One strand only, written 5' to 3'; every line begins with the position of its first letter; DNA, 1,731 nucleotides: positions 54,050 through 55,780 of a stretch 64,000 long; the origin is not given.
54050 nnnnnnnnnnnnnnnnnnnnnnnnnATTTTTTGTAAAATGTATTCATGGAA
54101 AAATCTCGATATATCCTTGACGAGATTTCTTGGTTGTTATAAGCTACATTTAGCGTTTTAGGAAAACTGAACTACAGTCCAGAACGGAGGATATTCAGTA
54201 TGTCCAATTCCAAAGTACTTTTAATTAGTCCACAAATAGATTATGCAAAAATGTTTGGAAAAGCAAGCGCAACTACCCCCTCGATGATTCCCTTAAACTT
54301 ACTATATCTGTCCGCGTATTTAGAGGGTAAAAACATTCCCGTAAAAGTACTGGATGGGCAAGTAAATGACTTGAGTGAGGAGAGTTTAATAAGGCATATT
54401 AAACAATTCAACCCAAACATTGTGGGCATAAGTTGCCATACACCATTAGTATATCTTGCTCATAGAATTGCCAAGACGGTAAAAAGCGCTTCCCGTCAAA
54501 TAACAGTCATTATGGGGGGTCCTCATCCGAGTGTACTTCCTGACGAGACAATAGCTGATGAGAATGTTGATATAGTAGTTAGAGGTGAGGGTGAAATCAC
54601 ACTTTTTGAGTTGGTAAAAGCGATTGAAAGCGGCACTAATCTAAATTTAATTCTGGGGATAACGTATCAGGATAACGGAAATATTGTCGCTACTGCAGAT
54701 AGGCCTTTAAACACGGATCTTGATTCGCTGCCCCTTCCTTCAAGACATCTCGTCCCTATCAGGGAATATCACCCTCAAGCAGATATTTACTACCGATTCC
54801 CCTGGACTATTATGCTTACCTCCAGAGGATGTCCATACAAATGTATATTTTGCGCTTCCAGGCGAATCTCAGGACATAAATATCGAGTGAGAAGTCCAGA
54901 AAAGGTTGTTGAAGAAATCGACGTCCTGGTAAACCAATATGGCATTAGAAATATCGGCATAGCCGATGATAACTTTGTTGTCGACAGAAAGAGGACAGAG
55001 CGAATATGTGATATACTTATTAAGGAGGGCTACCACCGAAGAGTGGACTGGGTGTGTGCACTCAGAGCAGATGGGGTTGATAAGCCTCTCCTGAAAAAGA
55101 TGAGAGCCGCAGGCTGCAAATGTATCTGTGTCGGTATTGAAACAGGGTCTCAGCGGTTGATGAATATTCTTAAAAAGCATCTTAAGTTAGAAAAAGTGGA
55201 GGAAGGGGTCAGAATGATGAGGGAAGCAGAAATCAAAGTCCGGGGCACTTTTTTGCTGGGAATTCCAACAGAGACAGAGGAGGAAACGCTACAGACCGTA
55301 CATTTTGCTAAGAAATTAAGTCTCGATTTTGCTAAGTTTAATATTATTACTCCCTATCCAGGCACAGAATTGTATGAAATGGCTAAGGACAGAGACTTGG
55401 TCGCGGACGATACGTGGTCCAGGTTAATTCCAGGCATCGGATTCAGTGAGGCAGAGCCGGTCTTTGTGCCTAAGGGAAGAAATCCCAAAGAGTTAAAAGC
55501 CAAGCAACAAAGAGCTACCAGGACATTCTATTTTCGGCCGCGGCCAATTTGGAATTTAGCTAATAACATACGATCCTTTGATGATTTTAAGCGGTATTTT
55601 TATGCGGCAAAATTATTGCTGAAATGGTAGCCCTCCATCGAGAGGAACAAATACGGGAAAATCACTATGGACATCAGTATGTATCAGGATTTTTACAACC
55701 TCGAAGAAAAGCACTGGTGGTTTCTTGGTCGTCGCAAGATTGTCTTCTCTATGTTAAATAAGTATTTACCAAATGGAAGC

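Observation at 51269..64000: A glycan island carries three paralogous B12-binding radical SAM enzymes, a SPASM radical SAM and two SAM methyltransferases among GT2, GT4 and GT-C transferases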

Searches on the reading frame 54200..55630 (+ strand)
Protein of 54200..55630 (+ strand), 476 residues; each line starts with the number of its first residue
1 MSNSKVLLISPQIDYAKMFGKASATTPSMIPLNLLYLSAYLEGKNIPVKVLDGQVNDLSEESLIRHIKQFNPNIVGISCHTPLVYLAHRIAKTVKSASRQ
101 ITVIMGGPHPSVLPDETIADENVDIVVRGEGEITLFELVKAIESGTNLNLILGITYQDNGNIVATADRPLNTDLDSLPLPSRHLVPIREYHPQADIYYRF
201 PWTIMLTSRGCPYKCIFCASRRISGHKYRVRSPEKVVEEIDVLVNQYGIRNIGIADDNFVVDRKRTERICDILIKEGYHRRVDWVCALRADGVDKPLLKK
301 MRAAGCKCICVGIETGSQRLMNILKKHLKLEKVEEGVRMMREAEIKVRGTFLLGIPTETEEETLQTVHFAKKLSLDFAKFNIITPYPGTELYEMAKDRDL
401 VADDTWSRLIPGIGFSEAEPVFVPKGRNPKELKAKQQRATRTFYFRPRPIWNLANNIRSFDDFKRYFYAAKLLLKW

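Call 5: search_protein_families(library=pfam, proteins=[window:54200-55630:+], max_evalue=0.001)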
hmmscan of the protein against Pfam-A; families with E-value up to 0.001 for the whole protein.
window:54200-55630:+ (476 aa): 2 families
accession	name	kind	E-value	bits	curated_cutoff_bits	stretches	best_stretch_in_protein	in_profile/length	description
PF04055.27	Radical_SAM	-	9.9e-24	84.8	29.5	1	206-370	2-166/166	Radical SAM superfamily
PF02310.24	B12-binding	-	3.2e-22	79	32.1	1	29-138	12-120/121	B12 binding domain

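Call 7: search_protein_families(library=ncbifam, proteins=[window:54200-55630:+], max_evalue=0.001)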
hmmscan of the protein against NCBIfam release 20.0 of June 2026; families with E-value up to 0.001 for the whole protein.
window:54200-55630:+ (476 aa): 33 families (the best 25 are shown)
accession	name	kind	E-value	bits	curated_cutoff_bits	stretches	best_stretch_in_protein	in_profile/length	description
TIGR03471.1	HpnJ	equivalog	2e-69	234.7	577.6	1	48-471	47-461/472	hopanoid biosynthesis associated radical SAM protein HpnJ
TIGR02026.1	BchE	equivalog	2.4e-68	231.2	481.35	1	27-468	18-449/497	magnesium-protoporphyrin IX monomethyl ester anaerobic oxidative cyclase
NF050148.1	rSAM_ApyD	equivalog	3.9e-56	190.7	750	1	67-397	70-395/645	RiPP biosynthesis radical SAM protein ApyD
NF038361.1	rSAM_Sden_1168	equivalog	5e-47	160.7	575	1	39-397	107-475/560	Sden_1168 family B12-binding radical SAM P-methyltransferase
TIGR04479.1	bcpD_PhpK_rSAM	subfamily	1.4e-40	139.1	600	1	28-377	69-413/504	PhpK family radical SAM P-methyltransferase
TIGR04014.1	B12_SAM_MJ_0865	equivalog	2.3e-40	138.7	360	1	61-396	28-359/434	methyl-coenzyme M reductase glutamine C-methyltransferase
TIGR04072.2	rSAM_ladder_B12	equivalog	4.4e-39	134.3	360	1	30-404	17-381/443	lipid biosynthesis B12-binding/radical SAM protein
TIGR04013.1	B12_SAM_MJ_1487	hypoth_equivalog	1.1e-35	123.2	251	2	56-245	27-194/382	TIGR04013 family B12-binding domain/radical SAM domain-containing protein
NF033070.1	rSAM_AprD4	equivalog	1.7e-35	122.8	500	1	168-402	164-397/456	AprD4 family radical SAM diol-dehydratase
TIGR03975.1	rSAM_ocin_1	subfamily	2.2e-32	112.3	281.85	1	62-367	119-424/606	RiPP maturation radical SAM C-methyltransferase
NF033712.0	B12_rSAM_KedN5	subfamily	1e-31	109.9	700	1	65-365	56-362/624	KedN5 family methylcobalamin-dependent radical SAM C-methyltransferase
TIGR04385.1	B12_rSAM_cofa1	equivalog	1.2e-31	110.4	450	1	30-371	19-362/438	B12 lower ligand biosynthesis radical SAM protein BzaD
TIGR04367.1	HpnR_B12_rSAM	equivalog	5.6e-31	107.6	650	1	31-400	22-377/490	hopanoid C-3 methylase HpnR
TIGR04295.1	B12_rSAM_oligo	hypoth_equivalog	6e-30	104.3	400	1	29-340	23-328/422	TIGR04295 family B12-binding domain-containing radical SAM protein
TIGR04190.1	B12_SAM_Ta0216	equivalog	1.5e-23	83.2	500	1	24-377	30-398/554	TIGR04190 family B12-binding domain/radical SAM domain protein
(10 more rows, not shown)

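Call 9: find_encoding_contigs(protein=window:54200-55630:+, flank=10000, max_places=6)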
Protein window:54200-55630:+ (476 aa): 1 contig read that carries it; 1 place shown.
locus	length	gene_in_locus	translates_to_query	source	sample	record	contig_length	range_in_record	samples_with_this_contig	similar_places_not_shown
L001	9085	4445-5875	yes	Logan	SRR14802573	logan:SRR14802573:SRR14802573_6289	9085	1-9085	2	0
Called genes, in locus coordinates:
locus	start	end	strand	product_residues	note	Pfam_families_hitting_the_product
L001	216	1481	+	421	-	PF13439:Glyco_transf_4, PF13579:Glyco_trans_4_4, PF00534:Glycos_transf_1, PF13692:Glyco_trans_1_4, PF13524:Glyco_trans_1_2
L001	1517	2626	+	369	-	PF04055:Radical_SAM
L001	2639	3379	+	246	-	PF25084:LbH_EIF2B (faint), PF14602:Hexapep_2 (faint), PF00132:Hexapep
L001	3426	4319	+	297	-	PF03706:LPG_synthase_TM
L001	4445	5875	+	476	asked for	PF02310:B12-binding, PF04055:Radical_SAM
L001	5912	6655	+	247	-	PF02353:CMAS (weak), PF03291:mRNA_G-N7_MeTrfase (weak), PF07021:MetW, PF13489:Methyltransf_23, PF13847:Methyltransf_31, PF08241:Methyltransf_11, PF08242:Methyltransf_12, PF13649:Methyltransf_25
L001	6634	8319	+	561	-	PF13231:PMT_2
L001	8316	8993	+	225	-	PF13489:Methyltransf_23, PF00891:Methyltransf_2 (weak), PF02353:CMAS, PF05175:MTS, PF13847:Methyltransf_31, PF08241:Methyltransf_11, PF08242:Methyltransf_12, PF13649:Methyltransf_25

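Call 13: find_homologous_proteins(query=window:54200-55630:+, max_evalue=1e-20)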
Query window:54200-55630:+ (476 aa): 2664 proteins with E <= 1e-20 among 8000 candidates; the best 120 are listed.
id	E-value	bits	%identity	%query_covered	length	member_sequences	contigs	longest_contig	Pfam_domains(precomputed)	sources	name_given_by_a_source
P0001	1.9e-291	985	90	100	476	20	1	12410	PF04055.28,PF02310.25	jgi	-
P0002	7.7e-283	956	87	100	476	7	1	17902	PF04055.28,PF02310.25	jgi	-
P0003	1.1e-282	956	87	100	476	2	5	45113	PF04055.28,PF02310.25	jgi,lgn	-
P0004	2.4e-281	952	86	100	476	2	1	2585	PF04055.28,PF02310.25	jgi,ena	-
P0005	2.8e-281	951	85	100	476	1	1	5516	PF04055.28,PF02310.25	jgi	-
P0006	8.5e-279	943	85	100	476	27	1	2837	PF04055.28,PF02310.25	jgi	-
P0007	6.1e-278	940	84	100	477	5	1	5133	PF04055.28,PF02310.25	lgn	-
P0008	1.9e-276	935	85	100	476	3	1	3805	PF04055.28,PF02310.25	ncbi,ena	-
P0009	2.6e-276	935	84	100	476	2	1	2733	PF04055.28,PF02310.25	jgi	-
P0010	4.4e-273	924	84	100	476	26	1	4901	PF04055.28,PF02310.25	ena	-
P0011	2.4e-270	915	82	100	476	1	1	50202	PF04055.28,PF02310.25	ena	-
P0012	2.2e-268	909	83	100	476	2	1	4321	PF04055.28,PF02310.25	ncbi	-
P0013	3.2e-268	908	82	100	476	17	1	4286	PF04055.28,PF02310.25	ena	-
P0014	2.6e-261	885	79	100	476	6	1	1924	PF04055.28,PF02310.25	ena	-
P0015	6.5e-258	874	79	100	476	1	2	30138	PF04055.28,PF02310.25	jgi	-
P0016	5.1e-235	799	91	81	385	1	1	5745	PF04055.28,PF02310.25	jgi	-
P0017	5.2e-173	594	54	100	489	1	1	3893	PF04055.28,PF02310.25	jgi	jgi:radical SAM superfamily enzyme YgiQ (UPF0313 family)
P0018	2.6e-167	576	53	99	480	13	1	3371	PF04055.28,PF02310.25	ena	-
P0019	4.5e-164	565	53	99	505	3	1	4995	PF04055.28,PF02310.25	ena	-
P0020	7.5e-163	561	52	100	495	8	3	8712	PF04055.28,PF02310.25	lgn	-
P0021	1.0e-160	554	50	100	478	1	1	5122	PF04055.28,PF02310.25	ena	-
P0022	1.5e-157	543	49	99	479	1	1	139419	PF04055.28,PF02310.25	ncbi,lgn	-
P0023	6.9e-154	531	50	99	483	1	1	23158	PF04055.28,PF02310.25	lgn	-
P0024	1.4e-151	524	48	99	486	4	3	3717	PF04055.28,PF02310.25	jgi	-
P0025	1.4e-147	511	48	100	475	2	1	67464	PF04055.28,PF02310.25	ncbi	-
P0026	1.5e-147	510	47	100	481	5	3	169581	PF04055.28,PF02310.25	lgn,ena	-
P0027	3.9e-147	509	47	100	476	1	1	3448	PF04055.28,PF02310.25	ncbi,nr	ncbi:B12-binding domain-containing radical SAM protein [bacterium]|nr:B12-binding domain-containing 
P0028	2.1e-146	507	50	99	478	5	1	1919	PF04055.28,PF02310.25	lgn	-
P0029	2.4e-146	506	48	100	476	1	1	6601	PF04055.28,PF02310.25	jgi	-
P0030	3.4e-146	506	48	99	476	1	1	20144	PF04055.28,PF02310.25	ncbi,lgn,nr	ncbi:cobalamin-dependent protein [bacterium]|nr:cobalamin-dependent protein [candidate division CSSE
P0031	4.3e-146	506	48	100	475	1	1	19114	PF04055.28,PF02310.25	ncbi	-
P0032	5.9e-146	505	47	99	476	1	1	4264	PF04055.28,PF02310.25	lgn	-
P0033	7.6e-146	505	47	100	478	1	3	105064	PF04055.28,PF02310.25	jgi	jgi:anaerobic magnesium-protoporphyrin IX monomethyl ester cyclase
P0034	7.8e-146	505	47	100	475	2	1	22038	PF04055.28,PF02310.25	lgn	-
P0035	5.7e-145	502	48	99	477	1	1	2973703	PF04055.28,PF02310.25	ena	-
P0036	6.5e-145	502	47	99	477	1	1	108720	PF04055.28,PF02310.25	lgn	-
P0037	2.1e-144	500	48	95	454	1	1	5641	PF04055.28,PF02310.25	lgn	-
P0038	2.2e-144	500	45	99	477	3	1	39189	PF04055.28,PF02310.25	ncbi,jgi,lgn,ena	-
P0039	2.6e-143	496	48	95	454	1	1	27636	PF04055.28,PF02310.25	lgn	-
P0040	3.9e-143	496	47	99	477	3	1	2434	PF04055.28,PF02310.25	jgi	jgi:radical SAM superfamily enzyme YgiQ (UPF0313 family)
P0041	1.8e-142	494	46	99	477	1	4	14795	PF04055.28,PF02310.25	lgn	-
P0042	1.1e-141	491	46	100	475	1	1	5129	PF04055.28,PF02310.25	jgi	-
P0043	2.8e-141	490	46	100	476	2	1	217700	PF04055.28,PF02310.25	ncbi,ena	-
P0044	3.7e-141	489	47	100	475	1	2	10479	PF04055.28,PF02310.25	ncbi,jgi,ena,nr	ncbi:MAG TPA: radical SAM protein [bacterium]|nr:radical SAM protein [bacterium]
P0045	1.9e-140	487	48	94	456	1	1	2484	PF04055.28,PF02310.25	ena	-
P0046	2.8e-140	486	47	99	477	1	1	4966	PF04055.28,PF02310.25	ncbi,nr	ncbi:radical SAM protein [bacterium]|nr:radical SAM protein [candidate division CSSED10-310 bacteriu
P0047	1.7e-139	484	47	100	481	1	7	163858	PF04055.28,PF02310.25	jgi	jgi:anaerobic magnesium-protoporphyrin IX monomethyl ester cyclase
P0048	7.0e-139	482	45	99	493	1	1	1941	PF04055.28,PF02310.25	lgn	-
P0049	1.4e-138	481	47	98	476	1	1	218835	PF04055.28,PF02310.25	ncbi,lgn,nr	ncbi:cobalamin-dependent protein [bacterium]|nr:cobalamin-dependent protein [candidate division CSSE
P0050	6.7e-138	479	45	99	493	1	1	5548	PF04055.28,PF02310.25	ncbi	-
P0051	2.0e-136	474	53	83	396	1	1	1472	PF04055.28,PF02310.25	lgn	-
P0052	2.1e-136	474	52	86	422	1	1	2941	PF04055.28,PF02310.25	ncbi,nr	ncbi:MAG: radical SAM protein [Candidatus Aureabacteria bacterium]|nr:radical SAM protein [Candidatu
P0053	2.6e-128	447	44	95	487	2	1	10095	PF04055.28,PF02310.25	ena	-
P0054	1.4e-127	445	45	95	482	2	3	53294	PF04055.28,PF02310.25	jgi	-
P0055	3.4e-127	443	42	99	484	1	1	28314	PF04055.28,PF02310.25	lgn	-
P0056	5.4e-126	439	45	95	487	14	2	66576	PF04055.28,PF02310.25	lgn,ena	-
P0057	8.0e-126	439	45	95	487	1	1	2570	PF04055.28,PF02310.25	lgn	-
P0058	5.2e-125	436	44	95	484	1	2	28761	PF04055.28,PF02310.25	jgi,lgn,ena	-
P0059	9.5e-125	435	45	95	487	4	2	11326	PF04055.28,PF02310.25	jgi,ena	jgi:anaerobic magnesium-protoporphyrin IX monomethyl ester cyclase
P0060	1.1e-124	435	44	95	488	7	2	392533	PF04055.28,PF02310.25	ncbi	-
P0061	1.3e-124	435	44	95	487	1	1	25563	PF04055.28,PF02310.25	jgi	-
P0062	1.5e-124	435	44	97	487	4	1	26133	PF04055.28,PF02310.25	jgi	-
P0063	1.7e-124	434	43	97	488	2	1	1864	PF04055.28,PF02310.25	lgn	-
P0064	2.7e-124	434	43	98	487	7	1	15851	PF04055.28,PF02310.25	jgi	jgi:anaerobic magnesium-protoporphyrin IX monomethyl ester cyclase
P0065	3.5e-124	433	44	95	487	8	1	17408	PF04055.28,PF02310.25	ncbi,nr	ncbi:MAG: B12-binding domain-containing radical SAM protein [candidate division KSB1 bacterium]|nr:B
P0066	1.0e-123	432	43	99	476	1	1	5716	PF04055.28,PF02310.25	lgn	-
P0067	2.2e-123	431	43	95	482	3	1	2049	PF04055.28,PF02310.25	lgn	-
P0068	2.5e-123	431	43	95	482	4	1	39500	PF04055.28,PF02310.25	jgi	-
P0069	2.5e-123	431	41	99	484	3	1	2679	PF04055.28,PF02310.25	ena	-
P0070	7.1e-123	429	44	94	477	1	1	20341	PF04055.28,PF02310.25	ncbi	-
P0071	2.6e-122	427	44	95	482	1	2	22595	PF04055.28,PF02310.25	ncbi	-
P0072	3.5e-122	427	42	97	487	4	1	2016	PF04055.28,PF02310.25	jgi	jgi:anaerobic magnesium-protoporphyrin IX monomethyl ester cyclase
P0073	3.8e-122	427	42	98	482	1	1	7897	PF04055.28,PF02310.25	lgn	-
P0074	3.9e-122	427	43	97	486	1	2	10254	PF04055.28,PF02310.25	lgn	-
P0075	4.7e-122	426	43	95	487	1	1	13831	PF04055.28,PF02310.25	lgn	-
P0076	3.7e-121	423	42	99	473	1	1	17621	PF04055.28,PF02310.25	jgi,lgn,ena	-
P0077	4.5e-121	423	43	97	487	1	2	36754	PF04055.28,PF02310.25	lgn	-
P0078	1.6e-120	421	45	90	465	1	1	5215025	PF04055.28,PF02310.25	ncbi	ncbi:MAG: radical SAM protein, partial [bacterium]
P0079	4.6e-120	420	44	99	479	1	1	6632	PF04055.28,PF02310.25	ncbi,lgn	ncbi:MAG: B12-binding domain-containing radical SAM protein [bacterium]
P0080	4.8e-120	420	43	94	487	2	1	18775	PF04055.28,PF02310.25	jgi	-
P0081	5.4e-120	420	42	99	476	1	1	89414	PF04055.28,PF02310.25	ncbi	-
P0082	6.9e-119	416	49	78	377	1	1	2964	PF04055.28,PF02310.25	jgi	jgi:radical SAM superfamily enzyme YgiQ (UPF0313 family)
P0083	7.5e-119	416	43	94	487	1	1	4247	PF04055.28,PF02310.25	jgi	-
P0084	4.7e-118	413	45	89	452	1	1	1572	PF04055.28,PF02310.25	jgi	jgi:radical SAM superfamily enzyme YgiQ (UPF0313 family)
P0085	9.8e-118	412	42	95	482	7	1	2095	PF04055.28,PF02310.25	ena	-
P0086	1.5e-117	411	44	94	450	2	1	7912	PF04055.28,PF02310.25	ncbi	ncbi:MAG: B12-binding domain-containing radical SAM protein, partial [Planctomycetota bacterium]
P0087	2.8e-115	404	45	93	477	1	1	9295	PF04055.28,PF02310.25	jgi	jgi:radical SAM superfamily enzyme YgiQ (UPF0313 family)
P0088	3.5e-115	404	42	99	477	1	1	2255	PF04055.28,PF02310.25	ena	-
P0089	1.6e-114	401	41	98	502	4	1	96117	PF04055.28,PF02310.25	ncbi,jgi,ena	-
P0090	3.1e-114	401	42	96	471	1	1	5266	PF04055.28,PF02310.25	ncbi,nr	ncbi:MAG: B12-binding domain-containing radical SAM protein [Candidatus Altiarchaeota archaeon]|nr:B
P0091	1.0e-113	399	40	99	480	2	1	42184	PF04055.28,PF02310.25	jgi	jgi:radical SAM superfamily enzyme YgiQ (UPF0313 family)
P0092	1.4e-113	398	42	100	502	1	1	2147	PF04055.28,PF02310.25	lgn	-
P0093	2.7e-112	394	39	99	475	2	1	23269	PF04055.28,PF02310.25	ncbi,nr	ncbi:cobalamin-dependent protein, partial [Candidatus Fermentibacteria bacterium]|nr:cobalamin-depen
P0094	4.5e-112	393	39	99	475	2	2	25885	PF04055.28,PF02310.25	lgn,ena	-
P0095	7.0e-112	393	43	99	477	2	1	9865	PF04055.28,PF02310.25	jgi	-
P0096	4.3e-109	384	40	100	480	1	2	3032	PF04055.28,PF02310.25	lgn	-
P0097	1.9e-107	378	39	99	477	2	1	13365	PF04055.28,PF02310.25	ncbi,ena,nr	ncbi:B12-binding domain-containing radical SAM protein [archaeon]|nr:B12-binding domain-containing r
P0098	3.5e-107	377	39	98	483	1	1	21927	PF04055.28,PF02310.25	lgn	-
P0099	1.9e-106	375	42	95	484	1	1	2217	PF04055.28,PF02310.25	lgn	-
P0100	7.6e-105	370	40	95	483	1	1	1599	PF04055.28,PF02310.25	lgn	-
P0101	1.4e-104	369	40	95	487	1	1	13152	PF04055.28,PF02310.25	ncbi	-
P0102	1.9e-103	365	36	99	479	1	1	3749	PF04055.28,PF02310.25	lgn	-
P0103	3.8e-103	364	38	99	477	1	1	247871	PF04055.28,PF02310.25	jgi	jgi:anaerobic magnesium-protoporphyrin IX monomethyl ester cyclase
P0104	7.5e-103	363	37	99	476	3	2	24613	PF04055.28,PF02310.25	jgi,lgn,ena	-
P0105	1.6e-102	362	36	99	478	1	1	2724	PF04055.28,PF02310.25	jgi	-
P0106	1.8e-102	362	39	99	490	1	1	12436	PF04055.28,PF02310.25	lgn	-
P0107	3.0e-102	361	40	98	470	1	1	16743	PF04055.28,PF02310.25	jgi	-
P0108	1.1e-101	359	39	99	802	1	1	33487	PF04055.28,PF03706.19,PF02310.25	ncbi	ncbi:MAG: radical SAM protein [PVC group bacterium]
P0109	3.4e-101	358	39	97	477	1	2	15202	PF04055.28,PF02310.25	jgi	jgi:anaerobic magnesium-protoporphyrin IX monomethyl ester cyclase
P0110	4.7e-101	357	36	99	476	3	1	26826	PF04055.28,PF02310.25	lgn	-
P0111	6.6e-101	357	37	99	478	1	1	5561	PF04055.28,PF02310.25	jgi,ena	-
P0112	7.7e-101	356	37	99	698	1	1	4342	PF13847.13,PF13489.13,PF13649.13,PF04055.28,PF01209.25,PF08241.19,PF08242.19,PF02310.25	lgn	-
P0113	8.3e-101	356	38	99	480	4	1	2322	PF04055.28,PF02310.25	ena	-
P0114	3.3e-100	354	38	99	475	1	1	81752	PF04055.28,PF02310.25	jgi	jgi:radical SAM superfamily enzyme YgiQ (UPF0313 family)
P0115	3.5e-100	354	40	100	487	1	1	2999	PF04055.28,PF02310.25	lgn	-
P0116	6.5e-100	353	39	99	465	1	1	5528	PF04055.28,PF02310.25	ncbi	-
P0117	7.1e-100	353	39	99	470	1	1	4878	PF04055.28,PF02310.25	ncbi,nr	ncbi:MAG: radical SAM protein [Candidatus Pacebacteria bacterium]|nr:radical SAM protein [Candidatus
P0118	2.0e-99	352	35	99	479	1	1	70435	PF04055.28,PF02310.25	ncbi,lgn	-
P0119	2.6e-99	351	39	99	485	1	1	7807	PF04055.28,PF02310.25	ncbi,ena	-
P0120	5.8e-99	350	37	99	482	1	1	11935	PF04055.28,PF02310.25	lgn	-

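Call 15: find_encoding_contigs(protein=P0003, flank=10000, max_places=3)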
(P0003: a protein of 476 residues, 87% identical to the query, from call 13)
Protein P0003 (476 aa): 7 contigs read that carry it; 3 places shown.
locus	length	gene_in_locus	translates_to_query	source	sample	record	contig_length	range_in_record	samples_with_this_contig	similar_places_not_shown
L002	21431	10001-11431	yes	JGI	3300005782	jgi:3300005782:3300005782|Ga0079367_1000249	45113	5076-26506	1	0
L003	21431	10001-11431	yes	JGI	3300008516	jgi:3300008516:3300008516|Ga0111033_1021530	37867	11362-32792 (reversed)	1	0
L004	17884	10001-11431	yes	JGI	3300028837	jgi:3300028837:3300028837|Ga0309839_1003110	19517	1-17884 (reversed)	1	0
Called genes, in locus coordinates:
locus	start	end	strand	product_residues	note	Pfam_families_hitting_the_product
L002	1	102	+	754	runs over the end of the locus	PF00082:Peptidase_S8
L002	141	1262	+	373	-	PF01073:3Beta_HSD, PF01370:Epimerase, PF02719:Polysacc_synt_2, PF07993:NAD_binding_4, PF13460:NAD_binding_10, PF16363:GDP_Man_Dehyd, PF01370:Epimerase, PF16363:GDP_Man_Dehyd, +4 more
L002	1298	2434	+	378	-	PF04055:Radical_SAM, PF13353:Fer4_12 (weak), PF13186:SPASM (weak)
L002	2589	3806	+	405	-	PF13439:Glyco_transf_4, PF13579:Glyco_trans_4_4, PF00534:Glycos_transf_1, PF13692:Glyco_trans_1_4, PF13524:Glyco_trans_1_2 (weak)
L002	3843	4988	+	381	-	PF04055:Radical_SAM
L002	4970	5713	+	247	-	PF25084:LbH_EIF2B (faint), PF00132:Hexapep, PF14602:Hexapep_2 (weak)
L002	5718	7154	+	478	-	PF02310:B12-binding, PF04055:Radical_SAM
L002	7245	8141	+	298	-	PF03706:LPG_synthase_TM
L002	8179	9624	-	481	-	PF02310:B12-binding, PF04055:Radical_SAM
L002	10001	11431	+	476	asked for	PF02310:B12-binding, PF04055:Radical_SAM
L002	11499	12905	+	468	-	PF02310:B12-binding, PF04055:Radical_SAM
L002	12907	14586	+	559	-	PF13231:PMT_2 (weak)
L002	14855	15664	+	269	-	PF01209:Ubie_methyltran (weak), PF13489:Methyltransf_23, PF08241:Methyltransf_11, PF08242:Methyltransf_12, PF13649:Methyltransf_25, PF13847:Methyltransf_31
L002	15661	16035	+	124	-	PF00892:EamA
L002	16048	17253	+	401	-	PF13439:Glyco_transf_4, PF13579:Glyco_trans_4_4, PF00534:Glycos_transf_1, PF13692:Glyco_trans_1_4, PF13524:Glyco_trans_1_2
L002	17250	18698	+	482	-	PF02310:B12-binding, PF04055:Radical_SAM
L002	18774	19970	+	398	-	PF01041:DegT_DnrJ_EryC1, PF00155:Aminotran_1_2, PF01212:Beta_elim_lyase (faint)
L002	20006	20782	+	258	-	PF13641:Glyco_tranf_2_3, PF00535:Glycos_transf_2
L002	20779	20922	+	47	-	-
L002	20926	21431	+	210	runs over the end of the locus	PF00891:Methyltransf_2 (weak), PF13489:Methyltransf_23, PF02353:CMAS (weak), PF05175:MTS, PF13649:Methyltransf_25, PF13847:Methyltransf_31, PF08241:Methyltransf_11, PF08242:Methyltransf_12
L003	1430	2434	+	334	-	PF04055:Radical_SAM, PF13186:SPASM (weak)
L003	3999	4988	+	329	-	PF04055:Radical_SAM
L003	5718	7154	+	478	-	PF02310:B12-binding, PF04055:Radical_SAM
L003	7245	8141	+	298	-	PF03706:LPG_synthase_TM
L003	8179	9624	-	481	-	PF02310:B12-binding, PF04055:Radical_SAM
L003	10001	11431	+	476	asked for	PF02310:B12-binding, PF04055:Radical_SAM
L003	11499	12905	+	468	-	PF02310:B12-binding, PF04055:Radical_SAM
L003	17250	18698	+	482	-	PF02310:B12-binding, PF04055:Radical_SAM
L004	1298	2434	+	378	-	PF04055:Radical_SAM, PF13353:Fer4_12 (weak), PF13186:SPASM (weak)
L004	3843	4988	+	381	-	PF04055:Radical_SAM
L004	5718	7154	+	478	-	PF02310:B12-binding, PF04055:Radical_SAM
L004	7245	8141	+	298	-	PF03706:LPG_synthase_TM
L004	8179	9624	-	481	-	PF02310:B12-binding, PF04055:Radical_SAM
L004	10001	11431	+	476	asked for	PF02310:B12-binding, PF04055:Radical_SAM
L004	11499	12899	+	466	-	PF02310:B12-binding, PF04055:Radical_SAM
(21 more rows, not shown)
